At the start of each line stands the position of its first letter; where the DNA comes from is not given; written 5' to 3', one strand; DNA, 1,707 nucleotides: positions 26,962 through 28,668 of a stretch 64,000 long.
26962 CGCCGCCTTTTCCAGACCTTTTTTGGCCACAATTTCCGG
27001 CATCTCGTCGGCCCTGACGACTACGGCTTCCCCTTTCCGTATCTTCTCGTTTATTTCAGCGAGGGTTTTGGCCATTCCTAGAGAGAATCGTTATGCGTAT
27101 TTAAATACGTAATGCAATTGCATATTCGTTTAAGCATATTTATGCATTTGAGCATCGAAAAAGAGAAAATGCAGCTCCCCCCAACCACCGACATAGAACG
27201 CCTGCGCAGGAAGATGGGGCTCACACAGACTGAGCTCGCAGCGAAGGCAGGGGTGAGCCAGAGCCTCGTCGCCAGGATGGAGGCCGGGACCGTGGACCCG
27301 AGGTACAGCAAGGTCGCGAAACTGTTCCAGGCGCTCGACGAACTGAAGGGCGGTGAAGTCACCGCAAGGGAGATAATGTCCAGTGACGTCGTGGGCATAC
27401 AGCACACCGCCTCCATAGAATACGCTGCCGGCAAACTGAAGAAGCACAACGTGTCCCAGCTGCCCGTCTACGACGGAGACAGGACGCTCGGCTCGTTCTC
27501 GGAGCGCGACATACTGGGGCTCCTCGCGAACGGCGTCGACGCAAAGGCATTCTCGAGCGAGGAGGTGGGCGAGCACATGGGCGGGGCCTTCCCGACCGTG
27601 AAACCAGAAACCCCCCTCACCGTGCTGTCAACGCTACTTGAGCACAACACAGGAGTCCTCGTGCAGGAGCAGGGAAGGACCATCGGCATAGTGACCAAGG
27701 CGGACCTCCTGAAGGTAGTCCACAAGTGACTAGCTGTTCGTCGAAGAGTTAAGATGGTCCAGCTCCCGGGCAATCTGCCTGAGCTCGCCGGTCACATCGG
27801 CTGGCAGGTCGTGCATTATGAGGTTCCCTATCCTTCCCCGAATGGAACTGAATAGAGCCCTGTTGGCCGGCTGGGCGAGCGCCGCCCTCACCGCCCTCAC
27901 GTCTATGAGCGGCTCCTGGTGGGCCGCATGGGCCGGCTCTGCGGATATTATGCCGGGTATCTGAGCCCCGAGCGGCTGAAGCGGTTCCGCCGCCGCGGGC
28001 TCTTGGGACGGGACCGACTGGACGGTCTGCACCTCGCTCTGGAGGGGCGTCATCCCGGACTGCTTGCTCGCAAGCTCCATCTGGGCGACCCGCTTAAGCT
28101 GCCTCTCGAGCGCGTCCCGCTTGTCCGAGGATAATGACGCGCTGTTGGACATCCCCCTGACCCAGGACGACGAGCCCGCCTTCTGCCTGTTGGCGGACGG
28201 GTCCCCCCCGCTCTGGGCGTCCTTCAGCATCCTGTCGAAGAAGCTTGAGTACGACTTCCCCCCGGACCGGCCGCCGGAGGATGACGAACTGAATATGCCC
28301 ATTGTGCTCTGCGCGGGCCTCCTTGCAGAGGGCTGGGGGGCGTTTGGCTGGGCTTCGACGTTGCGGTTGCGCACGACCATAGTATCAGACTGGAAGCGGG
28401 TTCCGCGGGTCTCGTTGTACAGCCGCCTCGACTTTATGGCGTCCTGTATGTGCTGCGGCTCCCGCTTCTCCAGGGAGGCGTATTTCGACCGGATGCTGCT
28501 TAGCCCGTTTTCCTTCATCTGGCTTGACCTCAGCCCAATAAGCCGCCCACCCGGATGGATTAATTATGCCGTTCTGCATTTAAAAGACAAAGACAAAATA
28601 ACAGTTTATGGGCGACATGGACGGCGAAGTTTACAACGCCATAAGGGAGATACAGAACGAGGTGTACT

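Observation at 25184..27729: Archaeal homocysteine-biosynthesis pair (COG1900-CBS + NIL-ferredoxin) divergent from an HTH-CBS regulator, with perfect palindromes over the shared promoter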

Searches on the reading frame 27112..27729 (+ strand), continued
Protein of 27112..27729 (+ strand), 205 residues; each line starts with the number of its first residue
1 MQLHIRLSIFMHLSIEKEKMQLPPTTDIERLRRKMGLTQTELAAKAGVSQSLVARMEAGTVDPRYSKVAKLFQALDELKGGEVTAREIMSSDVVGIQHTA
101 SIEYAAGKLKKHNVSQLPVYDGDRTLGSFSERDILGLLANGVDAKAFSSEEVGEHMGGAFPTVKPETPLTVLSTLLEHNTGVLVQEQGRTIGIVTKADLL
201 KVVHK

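Call 79: search_protein_representatives(alignment_id=A1)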
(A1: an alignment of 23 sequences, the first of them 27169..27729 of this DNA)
Query: 23 sequences, 186 profile positions. Proteins with E-value up to 0.001 (for the whole library): 49416; up to 1e-10: 5662; up to 1e-30: 609. The best 150 are listed.
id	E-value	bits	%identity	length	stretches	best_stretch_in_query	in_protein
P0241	1.6e-75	269.5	-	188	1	2-185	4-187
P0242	2.5e-72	259.1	-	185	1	2-183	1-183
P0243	7.5e-67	241.2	-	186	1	2-185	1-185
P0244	1.0e-66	240.8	-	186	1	1-185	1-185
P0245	1.7e-66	240.1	-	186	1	2-185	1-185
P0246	2.7e-66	239.4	-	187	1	3-185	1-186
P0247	1.6e-64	233.6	-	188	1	2-185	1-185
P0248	1.5e-63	230.5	-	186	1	2-184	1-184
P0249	1.7e-63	230.3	-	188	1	1-185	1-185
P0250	1.7e-63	230.3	-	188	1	2-185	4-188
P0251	3.3e-63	229.4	-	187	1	1-183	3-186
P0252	2.9e-62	226.3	-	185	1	2-184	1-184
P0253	3.4e-62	226.1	-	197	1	2-183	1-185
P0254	3.0e-61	223.0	-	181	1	3-184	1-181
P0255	8.7e-61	221.5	-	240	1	2-184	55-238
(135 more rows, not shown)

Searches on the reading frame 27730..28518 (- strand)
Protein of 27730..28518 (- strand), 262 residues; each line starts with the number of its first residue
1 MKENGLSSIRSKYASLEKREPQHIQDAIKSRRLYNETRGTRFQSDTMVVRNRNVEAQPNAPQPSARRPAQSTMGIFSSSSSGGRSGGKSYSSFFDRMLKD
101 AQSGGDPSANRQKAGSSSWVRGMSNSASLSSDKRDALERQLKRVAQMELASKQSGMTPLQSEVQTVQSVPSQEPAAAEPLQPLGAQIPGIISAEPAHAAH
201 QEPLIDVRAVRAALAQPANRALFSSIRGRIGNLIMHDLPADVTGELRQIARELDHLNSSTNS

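Call 4: search_protein_families(library=pfam, proteins=[window:27730-28518:-], max_evalue=0.01)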
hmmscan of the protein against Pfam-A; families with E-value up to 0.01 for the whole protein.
window:27730-28518:- (262 aa): 0 families

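Call 35: search_protein_families(library=ncbifam, proteins=[window:27730-28518:-], max_evalue=0.001)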
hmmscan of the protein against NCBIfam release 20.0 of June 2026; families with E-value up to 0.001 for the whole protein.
window:27730-28518:- (262 aa): 0 families
